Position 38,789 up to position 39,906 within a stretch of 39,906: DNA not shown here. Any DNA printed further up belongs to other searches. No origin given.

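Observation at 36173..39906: Caspase-like protease with a PG-binding domain, preceded by two paralogous unknown proteins: possible protease-effector module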

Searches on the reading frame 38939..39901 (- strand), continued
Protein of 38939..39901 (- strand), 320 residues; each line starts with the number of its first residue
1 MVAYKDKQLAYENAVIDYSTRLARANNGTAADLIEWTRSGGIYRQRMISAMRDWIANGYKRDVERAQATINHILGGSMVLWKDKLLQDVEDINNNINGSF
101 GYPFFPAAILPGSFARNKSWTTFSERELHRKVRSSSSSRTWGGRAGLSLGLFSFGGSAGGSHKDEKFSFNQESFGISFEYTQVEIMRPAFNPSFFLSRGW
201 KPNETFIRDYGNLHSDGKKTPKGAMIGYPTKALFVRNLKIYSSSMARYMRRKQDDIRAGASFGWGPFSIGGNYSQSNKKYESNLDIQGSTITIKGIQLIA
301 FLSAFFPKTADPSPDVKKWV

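Call 46: search_protein_representatives(alignment_id=A1)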
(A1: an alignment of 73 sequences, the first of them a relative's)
Query: 73 sequences, 525 profile positions. Proteins with E-value up to 0.001 (for the whole library): 1499; up to 1e-10: 867; up to 1e-30: 281. The best 150 are listed.
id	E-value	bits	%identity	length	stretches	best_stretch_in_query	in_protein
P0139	4.0e-256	866.9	-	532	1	1-525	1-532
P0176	4.1e-169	579.7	-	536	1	2-525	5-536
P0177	1.1e-119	416.6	-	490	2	100-523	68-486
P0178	1.7e-116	406.1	-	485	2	136-521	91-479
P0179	1.4e-107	376.7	-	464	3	208-521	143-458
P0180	1.6e-105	369.9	-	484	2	138-523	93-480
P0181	1.7e-105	369.8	-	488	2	143-522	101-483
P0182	9.8e-105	367.3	-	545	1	4-524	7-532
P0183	7.7e-102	357.7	-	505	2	138-522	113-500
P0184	8.3e-100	351.0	-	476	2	105-524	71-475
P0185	2.2e-99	349.6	-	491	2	103-520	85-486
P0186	2.6e-97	342.8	-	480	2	107-521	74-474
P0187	5.3e-97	341.8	-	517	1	4-524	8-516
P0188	1.4e-96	340.3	-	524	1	7-524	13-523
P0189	3.4e-95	335.8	-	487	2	139-523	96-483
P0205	1.4e-87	310.6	-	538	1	6-525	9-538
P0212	5.1e-83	295.6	-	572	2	94-525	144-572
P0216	7.0e-81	288.6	-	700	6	135-373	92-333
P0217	1.8e-80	287.2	-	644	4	91-340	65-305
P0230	2.1e-75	270.5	-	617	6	90-367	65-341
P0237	9.5e-73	261.7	-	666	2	100-524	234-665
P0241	4.1e-71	256.3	-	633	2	96-525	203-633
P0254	1.1e-67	245.0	-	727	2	104-525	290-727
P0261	1.5e-64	234.7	-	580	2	195-523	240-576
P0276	1.6e-58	214.8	-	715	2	80-525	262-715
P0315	1.5e-49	185.2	-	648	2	142-520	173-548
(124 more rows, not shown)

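Call 47: search_protein_families(library=pfam, proteins=[P0254, P0276, P0237, P0241, P0216, P0217, P0230, P0212, P0315, P0261], max_evalue=0.01)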
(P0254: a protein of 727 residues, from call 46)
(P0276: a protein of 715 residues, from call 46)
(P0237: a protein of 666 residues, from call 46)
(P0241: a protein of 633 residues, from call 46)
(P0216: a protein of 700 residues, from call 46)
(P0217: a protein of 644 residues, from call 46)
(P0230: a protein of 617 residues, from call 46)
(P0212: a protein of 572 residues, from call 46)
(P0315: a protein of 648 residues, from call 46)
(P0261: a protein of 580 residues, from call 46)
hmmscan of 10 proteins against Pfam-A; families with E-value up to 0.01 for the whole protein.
P0254 (727 aa): 0 families

P0276 (715 aa): 0 families

P0237 (666 aa): 0 families

P0241 (633 aa): 1 family
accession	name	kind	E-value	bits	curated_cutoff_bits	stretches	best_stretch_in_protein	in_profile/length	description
PF12001.13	DUF3496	-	0.0072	17.1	23.3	0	248-310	36-98/109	Domain of unknown function (DUF3496)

P0216 (700 aa): 0 families

P0217 (644 aa): 0 families

P0230 (617 aa): 0 families

P0212 (572 aa): 0 families

P0315 (648 aa): 0 families

P0261 (580 aa): 0 families

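Call 48: find_related_loci(query=A1, collection=genome_contigs, flank=7000)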
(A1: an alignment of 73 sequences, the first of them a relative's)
Query A1 (525 aa) in genome_contigs; peptide patterns used: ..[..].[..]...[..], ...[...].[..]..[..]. (x = any residue, [..] = any of these).
43 stretches matched a pattern; 23 encode a relative of the query (tblastn E <= 1e-3); 23 distinct loci.
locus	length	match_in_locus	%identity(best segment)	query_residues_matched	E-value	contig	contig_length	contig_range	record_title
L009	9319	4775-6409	78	1-525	0e+0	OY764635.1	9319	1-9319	MAG: uncultured Lewinella sp. isolate 43be8028-5114-4234-ab34-ebc41a860949 genome assembly, chromosome: 90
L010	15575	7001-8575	63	1-525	0e+0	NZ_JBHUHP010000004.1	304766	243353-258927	Blastococcus deserti strain CGMCC 1.15935 platanus_K_default_4, whole genome shotgun sequence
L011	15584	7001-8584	65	1-525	0e+0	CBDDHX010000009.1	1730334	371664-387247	MAG: Caldilineaceae bacterium isolate 9736b05d-4052-4238-9011-8c8baa34df0f genome assembly, contig: contig_9, whole geno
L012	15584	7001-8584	60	1-525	0e+0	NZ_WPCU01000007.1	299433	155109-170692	Auraticoccus cholistanensis strain F435 scaffold13_190.0, whole genome shotgun sequence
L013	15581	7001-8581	59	1-525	0e+0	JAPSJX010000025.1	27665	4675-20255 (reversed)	MAG: Agrococcus sp. isolate RM56_bin.066 NODE_996_length_27665_cov_2.994008, whole genome shotgun sequence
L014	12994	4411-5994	58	1-525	0e+0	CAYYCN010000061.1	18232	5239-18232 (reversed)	MAG TPA_asm: uncultured Sphaerotilus sp. isolate SRP220891_co2_219 genome assembly, contig: NODE_4810_length_18232_cov_3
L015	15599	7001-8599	60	1-524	0e+0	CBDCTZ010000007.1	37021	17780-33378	MAG: Polyangiaceae bacterium isolate 4c7673ea-cc67-4993-aab5-aed0b62f3259 genome assembly, contig: contig_7, whole genom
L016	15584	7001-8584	59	1-525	0e+0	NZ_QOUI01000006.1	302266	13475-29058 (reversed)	Desertihabitans brevis strain 16Sb5-5 NODE_6_length_302266_cov_96.549461, whole genome shotgun sequence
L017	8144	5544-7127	59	1-525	0e+0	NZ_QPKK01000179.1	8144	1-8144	Desertihabitans aurantiacus strain CPCC 204711 contig179, whole genome shotgun sequence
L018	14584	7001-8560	61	1-525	0e+0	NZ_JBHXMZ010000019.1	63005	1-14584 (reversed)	Nocardia sp. NPDC058499 NPDC058499_327_F9.ctg-0019, whole genome shotgun sequence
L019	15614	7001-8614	57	1-524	0e+0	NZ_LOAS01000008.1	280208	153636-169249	Aliiruegeria sabulilitoris strain GJMS-35 contig8, whole genome shotgun sequence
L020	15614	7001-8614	57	1-524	0e+0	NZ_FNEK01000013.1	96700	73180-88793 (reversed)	Aliiruegeria lutimaris strain DSM 25294, whole genome shotgun sequence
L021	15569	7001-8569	53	1-525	0e+0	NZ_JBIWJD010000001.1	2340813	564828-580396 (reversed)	Streptomyces sp. NPDC093568 NPDC093568_178_A6.ctg-0001, whole genome shotgun sequence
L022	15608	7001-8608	55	1-525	0e+0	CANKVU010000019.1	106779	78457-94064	uncultured Rhodobacteraceae bacterium isolate 2B2-52-J.fasta genome assembly, contig: NODE_19, whole genome shotgun sequ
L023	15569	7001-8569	53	1-525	0e+0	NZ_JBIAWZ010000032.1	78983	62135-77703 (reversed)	Streptomyces sp. NPDC001315 NPDC001315_121_C10.ctg-0032, whole genome shotgun sequence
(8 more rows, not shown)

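Call 50: find_encoding_contigs(protein=P0174, flank=10000, max_places=3)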
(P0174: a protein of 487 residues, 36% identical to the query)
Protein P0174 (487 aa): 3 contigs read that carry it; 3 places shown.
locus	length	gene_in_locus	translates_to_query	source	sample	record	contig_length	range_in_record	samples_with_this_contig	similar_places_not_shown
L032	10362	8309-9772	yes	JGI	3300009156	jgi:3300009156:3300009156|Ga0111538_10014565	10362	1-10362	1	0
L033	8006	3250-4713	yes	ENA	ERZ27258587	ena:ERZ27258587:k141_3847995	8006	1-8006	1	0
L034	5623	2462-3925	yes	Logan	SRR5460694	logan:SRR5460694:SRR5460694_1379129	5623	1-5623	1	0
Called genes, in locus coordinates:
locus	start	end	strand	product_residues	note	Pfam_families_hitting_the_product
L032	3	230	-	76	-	?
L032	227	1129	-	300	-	PF00005:ABC_tran, PF13304:AAA_21 (weak)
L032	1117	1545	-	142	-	PF00392:GntR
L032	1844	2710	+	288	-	-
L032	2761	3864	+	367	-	-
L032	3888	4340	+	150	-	PF19649:DUF6152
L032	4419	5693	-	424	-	PF05721:PhyH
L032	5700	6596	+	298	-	-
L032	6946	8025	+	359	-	-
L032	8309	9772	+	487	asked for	-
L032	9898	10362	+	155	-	?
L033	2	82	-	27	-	?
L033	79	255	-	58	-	-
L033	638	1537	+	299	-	-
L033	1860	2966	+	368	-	-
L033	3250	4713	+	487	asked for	-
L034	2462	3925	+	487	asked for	-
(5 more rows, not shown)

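Call 62: search_protein_families(library=pfam, alignment_id=A3, max_evalue=1)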
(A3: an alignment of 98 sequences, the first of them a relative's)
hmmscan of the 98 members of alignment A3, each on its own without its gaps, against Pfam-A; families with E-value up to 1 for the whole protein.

A. member 1, P0177 (490 aa): 1 family
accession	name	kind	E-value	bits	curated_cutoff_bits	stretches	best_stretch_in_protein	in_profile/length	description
PF13332.12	Fil_haemagg_2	-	0.078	13.5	22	0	293-333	64-109/170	Hemagglutinin repeat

B. families by the number of members that match (of 98 scanned): 78 families (the first 25 are shown)
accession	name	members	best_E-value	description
PF13609.12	Porin_4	8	0.0011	Gram-negative porin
PF19631.4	Trypco2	4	0.011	Trypsin-co-occurring domain 2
PF13332.12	Fil_haemagg_2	2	0.013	Hemagglutinin repeat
PF04368.18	DUF507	2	0.02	Protein of unknown function (DUF507)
PF14278.11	TetR_C_8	2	0.057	Transcriptional regulator C-terminal region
PF03705.20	CheR_N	2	0.084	CheR methyltransferase, all-alpha domain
PF20907.2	Flav_NS3-hel_C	1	0.00065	Flavivirus NS3 helicase, C-terminal helical domain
PF14257.11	DUF4349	1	0.00077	Domain of unknown function (DUF4349)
PF00558.24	Vpu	1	0.0011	Vpu protein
PF05405.19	Mt_ATP-synt_B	1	0.0061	Mitochondrial ATP synthase B chain precursor (ATP-synt_B)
PF12001.13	DUF3496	1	0.0072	Domain of unknown function (DUF3496)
PF00772.26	DnaB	1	0.0078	DnaB-like helicase N terminal domain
PF18151.6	DUF5601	1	0.012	Domain of unknown function (DUF5601)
PF19777.4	DUF6263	1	0.014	Family of unknown function (DUF6263)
PF17541.7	TssC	1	0.017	Type VI secretion system, TssC, VipB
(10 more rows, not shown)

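Call 64: find_related_loci(query=A1, collection=viral_contigs, flank=8000)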
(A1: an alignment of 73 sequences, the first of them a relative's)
Query A1 (525 aa) in viral_contigs; peptide patterns used: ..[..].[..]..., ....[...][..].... (x = any residue, [..] = any of these).
13 stretches matched a pattern, but none encodes a relative of the query by tblastn (E <= 1e-3).

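Call 66: search_dna_similar(query=P0057, collection=plasmids, mode=protein, max_evalue=0.001, max_rows=40)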
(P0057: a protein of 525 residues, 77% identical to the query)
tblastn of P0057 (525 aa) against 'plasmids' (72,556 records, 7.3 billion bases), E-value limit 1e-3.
Records with a match: 2; places in all: 2; records where one place covers at least 80% of the query: 0.
Best place of each record, by identity: <60% 2.
By first word of the organism name: Acuticoccus 1; Rhizobium 1.
By predicted mobility (MOB-suite, as given by PLSDB): non-mobilizable 1; conjugative 1.
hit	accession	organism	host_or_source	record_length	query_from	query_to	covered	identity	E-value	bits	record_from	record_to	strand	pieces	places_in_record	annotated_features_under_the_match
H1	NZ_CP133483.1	Acuticoccus sp. MNP-M23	Grean algae,grean algae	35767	152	522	71%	29.3%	3e-31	136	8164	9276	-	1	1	hypothetical protein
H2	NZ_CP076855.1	Rhizobium sp. WYJ-E13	Curcuma wenyujin Y.H. Chen et C. ...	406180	179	521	65%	27.9%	4e-16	90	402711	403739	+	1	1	hypothetical protein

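Call 67: search_dna_similar(query=P0057, collection=phages, mode=protein, max_evalue=0.001, max_rows=20)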
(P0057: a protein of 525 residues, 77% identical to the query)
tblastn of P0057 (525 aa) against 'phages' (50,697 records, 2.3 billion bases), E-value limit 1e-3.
No match.

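Call 68: get_annotated_region(hit=H1, flank=8000)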
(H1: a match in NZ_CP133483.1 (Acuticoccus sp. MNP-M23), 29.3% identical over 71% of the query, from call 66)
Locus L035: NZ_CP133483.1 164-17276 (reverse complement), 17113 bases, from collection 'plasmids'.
description: Acuticoccus sp. MNP-M23 plasmid p3_MNP-M23, complete sequence
organism: Acuticoccus sp. MNP-M23 (NCBI taxid 3072793)
taxonomy: Bacteria; Pseudomonadota; Alphaproteobacteria; Hyphomicrobiales; Amorphaceae; Acuticoccus; Acuticoccus sp. MNP-M23
host: -; source: Grean algae,grean algae; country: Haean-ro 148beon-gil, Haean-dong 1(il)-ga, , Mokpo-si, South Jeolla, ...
typing (MOB-suite, as given by PLSDB): non-mobilizable
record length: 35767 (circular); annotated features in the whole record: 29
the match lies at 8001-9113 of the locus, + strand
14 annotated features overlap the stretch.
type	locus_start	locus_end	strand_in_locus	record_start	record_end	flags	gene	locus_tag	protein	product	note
CDS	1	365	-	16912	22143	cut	-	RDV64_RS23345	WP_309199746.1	glycerophosphodiester phosphodiesterase family protein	GO:0006629 - lipid metabolic process [Evidence IEA]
CDS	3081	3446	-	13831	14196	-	-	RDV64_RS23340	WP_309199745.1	type II toxin-antitoxin system VapC family toxin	-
CDS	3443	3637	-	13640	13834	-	-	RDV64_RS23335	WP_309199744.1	type II toxin-antitoxin system VapB family antitoxin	-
CDS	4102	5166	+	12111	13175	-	-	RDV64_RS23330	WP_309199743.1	replication initiator protein A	-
CDS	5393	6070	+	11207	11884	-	-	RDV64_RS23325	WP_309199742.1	ParA family protein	-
CDS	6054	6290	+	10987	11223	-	-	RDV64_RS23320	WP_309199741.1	hypothetical protein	-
CDS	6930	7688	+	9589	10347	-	-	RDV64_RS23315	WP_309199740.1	hypothetical protein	-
CDS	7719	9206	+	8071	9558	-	-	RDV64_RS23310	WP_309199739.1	hypothetical protein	-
CDS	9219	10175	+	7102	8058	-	-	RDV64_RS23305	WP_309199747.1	OmpA family protein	-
CDS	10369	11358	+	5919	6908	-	-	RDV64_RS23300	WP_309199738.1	tyrosine-type recombinase/integrase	GO:0015074 - DNA integration [Evidence IEA]; GO:0006310 - DNA recombination [Evidence IEA]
CDS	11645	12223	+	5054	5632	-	-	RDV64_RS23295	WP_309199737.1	DNA methyltransferase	-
CDS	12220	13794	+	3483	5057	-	-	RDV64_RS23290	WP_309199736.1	Eco57I restriction-modification methylase domain-containing protein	-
CDS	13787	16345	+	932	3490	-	-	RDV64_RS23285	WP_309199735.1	DEAD/DEAH box helicase family protein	-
CDS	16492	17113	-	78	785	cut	-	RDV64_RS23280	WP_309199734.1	transposase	-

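Call 69: get_annotated_region(hit=H2, flank=8000)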
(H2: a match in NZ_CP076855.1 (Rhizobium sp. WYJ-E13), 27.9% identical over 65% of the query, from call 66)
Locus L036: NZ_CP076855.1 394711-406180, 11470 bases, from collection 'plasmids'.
description: Rhizobium sp. WYJ-E13 plasmid unnamed2, complete sequence
organism: Rhizobium sp. WYJ-E13 (NCBI taxid 2849093)
taxonomy: Bacteria; Pseudomonadota; Alphaproteobacteria; Hyphomicrobiales; Rhizobiaceae; Rhizobium; Rhizobium sp. WYJ-E13
host: -; source: Curcuma wenyujin Y.H. Chen et C. Ling,cell culture,root; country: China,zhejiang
typing (MOB-suite, as given by PLSDB): conjugative; relaxase MOBP; mating-pair formation MPF_T
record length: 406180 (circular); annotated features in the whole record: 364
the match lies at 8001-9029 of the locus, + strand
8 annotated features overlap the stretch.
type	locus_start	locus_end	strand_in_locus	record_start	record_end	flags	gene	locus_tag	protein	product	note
CDS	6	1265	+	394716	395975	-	-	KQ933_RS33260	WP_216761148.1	ABC transporter substrate-binding protein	-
CDS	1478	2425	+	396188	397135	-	-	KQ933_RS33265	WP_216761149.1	sugar ABC transporter permease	-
CDS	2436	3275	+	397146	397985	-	-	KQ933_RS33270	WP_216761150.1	carbohydrate ABC transporter permease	GO:0008643 - carbohydrate transport [Evidence IEA]; GO:0055085 - transmembrane transport [Evidence IEA]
CDS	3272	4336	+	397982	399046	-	-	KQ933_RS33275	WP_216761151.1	Gfo/Idh/MocA family oxidoreductase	-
CDS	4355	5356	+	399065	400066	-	-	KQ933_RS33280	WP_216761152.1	ATP-binding cassette domain-containing protein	-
CDS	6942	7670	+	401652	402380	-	-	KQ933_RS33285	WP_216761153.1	hypothetical protein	-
CDS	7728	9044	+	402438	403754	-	-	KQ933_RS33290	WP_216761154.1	hypothetical protein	-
CDS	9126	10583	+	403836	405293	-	-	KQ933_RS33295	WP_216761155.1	hypothetical protein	-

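Call 73: search_dna_similar(query=P0205, collection=plasmids, mode=protein, max_evalue=0.001, max_rows=40)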
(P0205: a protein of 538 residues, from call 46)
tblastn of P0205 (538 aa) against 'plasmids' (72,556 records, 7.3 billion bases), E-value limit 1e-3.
Records with a match: 1; places in all: 1; records where one place covers at least 80% of the query: 0.
Best place of each record, by identity: <60% 1.
By first word of the organism name: Acuticoccus 1.
By predicted mobility (MOB-suite, as given by PLSDB): non-mobilizable 1.
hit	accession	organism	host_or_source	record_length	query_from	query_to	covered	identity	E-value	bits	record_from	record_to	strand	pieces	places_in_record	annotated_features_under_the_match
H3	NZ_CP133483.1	Acuticoccus sp. MNP-M23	Grean algae,grean algae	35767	200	534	62%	24.8%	1e-12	78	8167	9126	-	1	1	hypothetical protein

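Call 74: search_dna_similar(query=P0177, collection=plasmids, mode=protein, max_evalue=0.001, max_rows=40)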
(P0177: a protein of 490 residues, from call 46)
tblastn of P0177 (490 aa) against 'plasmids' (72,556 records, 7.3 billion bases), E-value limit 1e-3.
Records with a match: 2; places in all: 2; records where one place covers at least 80% of the query: 1.
Best place of each record, by identity: <60% 2.
By first word of the organism name: Acuticoccus 1; Rhizobium 1.
By predicted mobility (MOB-suite, as given by PLSDB): non-mobilizable 1; conjugative 1.
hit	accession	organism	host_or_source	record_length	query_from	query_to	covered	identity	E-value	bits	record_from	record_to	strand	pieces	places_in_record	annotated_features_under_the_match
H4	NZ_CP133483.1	Acuticoccus sp. MNP-M23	Grean algae,grean algae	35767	12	484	97%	25.1%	4e-15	86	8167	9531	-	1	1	hypothetical protein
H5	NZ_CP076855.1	Rhizobium sp. WYJ-E13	Curcuma wenyujin Y.H. Chen et C. ...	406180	210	484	56%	24.4%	3e-5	54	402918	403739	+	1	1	hypothetical protein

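Call 78: find_homologous_proteins(query=A3, max_evalue=1e-10)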
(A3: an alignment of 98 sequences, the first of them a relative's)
Query A3 (98 sequences) (490 aa, profile of the alignment): 181 proteins with E <= 1e-10 among 8000 candidates; the best 120 are listed.
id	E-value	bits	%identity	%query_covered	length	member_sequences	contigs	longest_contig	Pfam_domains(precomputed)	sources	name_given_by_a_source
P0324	5.8e-192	657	54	99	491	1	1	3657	-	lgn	-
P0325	1.4e-191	655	54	99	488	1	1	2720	-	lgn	-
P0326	2.4e-191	655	52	100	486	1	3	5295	-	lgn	-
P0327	7.3e-191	653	56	100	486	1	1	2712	-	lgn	-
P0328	4.7e-190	650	56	100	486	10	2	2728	-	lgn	-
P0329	6.9e-190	650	56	99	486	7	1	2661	-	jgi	jgi:hypothetical protein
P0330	1.6e-189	649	55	100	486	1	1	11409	-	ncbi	-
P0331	1.7e-189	648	55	100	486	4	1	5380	-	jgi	-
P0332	1.6e-188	645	59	100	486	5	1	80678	-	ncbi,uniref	ncbi:hypothetical protein ACN4EG_08370 [Alkalinema pantanalense CENA528]|uniref:hypothetical protein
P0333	1.9e-188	645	53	99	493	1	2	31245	-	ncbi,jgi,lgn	-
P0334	1.3e-186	639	53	100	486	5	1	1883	-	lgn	-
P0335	9.8e-186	636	54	100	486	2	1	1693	-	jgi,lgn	-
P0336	1.0e-185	636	59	100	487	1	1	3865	-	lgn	-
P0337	3.6e-185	634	36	98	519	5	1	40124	-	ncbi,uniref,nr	ncbi:hypothetical protein [Flavobacterium sp.]|uniref:hypothetical protein n=1 Tax=Flavobacterium sp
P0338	6.8e-185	633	54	99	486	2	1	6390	-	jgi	jgi:hypothetical protein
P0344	1.5e-182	626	36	98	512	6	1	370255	-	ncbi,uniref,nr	ncbi:hypothetical protein FIA58_007345 [Flavobacterium jejuense]|uniref:Uncharacterized protein n=1 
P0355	1.2e-179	616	51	98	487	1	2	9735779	-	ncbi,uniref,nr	ncbi:hypothetical protein [Streptomyces broussonetiae]|uniref:Uncharacterized protein n=1 Tax=Strept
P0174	2.2e-178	612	53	99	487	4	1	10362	-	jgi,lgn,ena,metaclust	metaclust:\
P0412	3.3e-174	598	48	100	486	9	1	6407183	-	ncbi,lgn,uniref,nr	ncbi:hypothetical protein JL100_018245 [Skermanella mucosa]|uniref:hypothetical protein n=1 Tax=Sker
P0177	3.6e-174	598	100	100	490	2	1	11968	-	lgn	-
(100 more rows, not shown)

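Call 79: find_encoding_contigs(protein=P0355, flank=8000, max_places=1)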
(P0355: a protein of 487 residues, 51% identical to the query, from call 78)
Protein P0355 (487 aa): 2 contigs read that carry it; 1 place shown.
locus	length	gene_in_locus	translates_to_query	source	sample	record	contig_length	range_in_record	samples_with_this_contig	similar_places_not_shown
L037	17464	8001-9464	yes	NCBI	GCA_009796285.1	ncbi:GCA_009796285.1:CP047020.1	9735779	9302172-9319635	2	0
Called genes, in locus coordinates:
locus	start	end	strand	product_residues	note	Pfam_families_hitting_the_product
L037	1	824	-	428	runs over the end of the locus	PF03403:PAF-AH_p_II, PF12740:PETase (faint)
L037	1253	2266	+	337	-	PF10282:Lactonase (faint), PF21783:YNCE (faint), PF08450:SGL (faint), PF02239:Cytochrom_D1 (weak), PF25174:Beta-prop_THOC3 (faint), PF02239:Cytochrom_D1 (weak), PF23414:Beta-prop_EML_2, PF23381:Beta-prop_IFT122_1st (weak), +4 more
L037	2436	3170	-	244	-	-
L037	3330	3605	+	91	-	PF06445:GyrI-like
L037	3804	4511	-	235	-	-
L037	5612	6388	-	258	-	PF13462:Thioredoxin_4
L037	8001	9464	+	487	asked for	-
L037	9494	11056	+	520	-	-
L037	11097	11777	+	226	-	-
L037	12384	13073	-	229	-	PF14016:DUF4232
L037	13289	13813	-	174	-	PF13238:AAA_18 (weak), PF13671:AAA_33 (weak)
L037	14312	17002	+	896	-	PF01381:HTH_3, PF13560:HTH_31, PF00515:TPR_1 (faint), PF07719:TPR_2 (faint), PF13424:TPR_12, PF13424:TPR_12, PF17874:TPR_MalT (weak), PF13424:TPR_12, +4 more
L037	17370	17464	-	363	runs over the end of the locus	PF13384:HTH_23 (weak), PF13518:HTH_28 (faint), PF13551:HTH_29, PF13565:HTH_32, PF13358:DDE_3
